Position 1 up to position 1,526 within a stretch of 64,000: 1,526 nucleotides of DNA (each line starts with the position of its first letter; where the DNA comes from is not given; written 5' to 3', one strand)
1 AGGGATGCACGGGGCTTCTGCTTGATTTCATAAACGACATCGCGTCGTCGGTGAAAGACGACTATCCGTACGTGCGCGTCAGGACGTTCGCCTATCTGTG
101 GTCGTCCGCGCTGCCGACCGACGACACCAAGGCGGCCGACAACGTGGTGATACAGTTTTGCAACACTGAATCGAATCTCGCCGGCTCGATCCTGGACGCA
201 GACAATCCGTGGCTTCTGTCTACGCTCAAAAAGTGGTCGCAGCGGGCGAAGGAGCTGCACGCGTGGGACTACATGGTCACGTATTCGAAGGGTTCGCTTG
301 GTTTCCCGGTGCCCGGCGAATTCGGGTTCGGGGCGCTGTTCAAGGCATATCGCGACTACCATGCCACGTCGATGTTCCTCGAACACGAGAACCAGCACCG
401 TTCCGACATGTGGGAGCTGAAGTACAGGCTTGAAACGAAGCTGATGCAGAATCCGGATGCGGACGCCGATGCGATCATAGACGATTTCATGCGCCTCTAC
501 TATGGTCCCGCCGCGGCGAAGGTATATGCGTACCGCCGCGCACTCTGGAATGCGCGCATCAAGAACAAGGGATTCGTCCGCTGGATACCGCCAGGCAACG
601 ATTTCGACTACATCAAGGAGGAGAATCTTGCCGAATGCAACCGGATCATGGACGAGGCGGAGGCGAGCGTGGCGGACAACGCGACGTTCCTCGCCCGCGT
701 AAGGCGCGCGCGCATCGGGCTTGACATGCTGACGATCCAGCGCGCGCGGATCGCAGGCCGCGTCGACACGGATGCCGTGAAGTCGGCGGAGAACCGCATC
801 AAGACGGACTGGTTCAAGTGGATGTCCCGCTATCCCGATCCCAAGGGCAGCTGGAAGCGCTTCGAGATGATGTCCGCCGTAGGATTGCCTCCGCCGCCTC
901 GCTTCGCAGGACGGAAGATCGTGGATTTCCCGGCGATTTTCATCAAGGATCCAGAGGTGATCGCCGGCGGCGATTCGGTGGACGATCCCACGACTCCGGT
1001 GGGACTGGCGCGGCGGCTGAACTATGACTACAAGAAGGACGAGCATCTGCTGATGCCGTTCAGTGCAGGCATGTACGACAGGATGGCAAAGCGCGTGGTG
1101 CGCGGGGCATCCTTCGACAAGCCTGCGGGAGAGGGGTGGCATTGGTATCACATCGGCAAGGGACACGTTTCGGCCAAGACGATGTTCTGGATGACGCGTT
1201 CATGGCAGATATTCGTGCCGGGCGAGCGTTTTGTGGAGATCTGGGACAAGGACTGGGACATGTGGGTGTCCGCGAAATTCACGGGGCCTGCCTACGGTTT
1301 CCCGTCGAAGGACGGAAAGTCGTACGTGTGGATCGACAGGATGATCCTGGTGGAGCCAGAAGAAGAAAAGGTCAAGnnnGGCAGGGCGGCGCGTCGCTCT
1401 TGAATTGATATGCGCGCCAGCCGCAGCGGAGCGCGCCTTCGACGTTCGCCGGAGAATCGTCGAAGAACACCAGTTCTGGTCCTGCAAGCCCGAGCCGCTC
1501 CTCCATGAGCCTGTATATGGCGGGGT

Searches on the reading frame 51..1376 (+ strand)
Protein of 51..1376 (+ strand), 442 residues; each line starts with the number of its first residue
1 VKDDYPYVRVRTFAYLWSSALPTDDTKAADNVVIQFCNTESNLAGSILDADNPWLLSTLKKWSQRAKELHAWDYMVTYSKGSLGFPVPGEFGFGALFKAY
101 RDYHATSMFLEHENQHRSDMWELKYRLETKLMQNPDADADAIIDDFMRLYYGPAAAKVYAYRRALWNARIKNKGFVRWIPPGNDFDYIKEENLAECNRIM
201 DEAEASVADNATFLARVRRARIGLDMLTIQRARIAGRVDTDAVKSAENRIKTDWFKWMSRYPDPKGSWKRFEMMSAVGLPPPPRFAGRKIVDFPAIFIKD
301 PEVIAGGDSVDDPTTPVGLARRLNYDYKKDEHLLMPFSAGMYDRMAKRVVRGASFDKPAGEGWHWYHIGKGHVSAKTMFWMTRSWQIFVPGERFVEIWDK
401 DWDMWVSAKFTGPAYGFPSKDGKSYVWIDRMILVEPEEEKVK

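Call 25: search_protein_families(library=pfam, proteins=[window:51-1376:+], max_evalue=0.01)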
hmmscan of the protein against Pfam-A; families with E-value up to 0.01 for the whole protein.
window:51-1376:+ (442 aa): 1 family
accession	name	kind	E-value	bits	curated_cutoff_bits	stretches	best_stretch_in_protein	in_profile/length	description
PF16126.11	DUF4838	-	4.3e-27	95.5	26.6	1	2-160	165-322/325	Domain of unknown function (DUF4838)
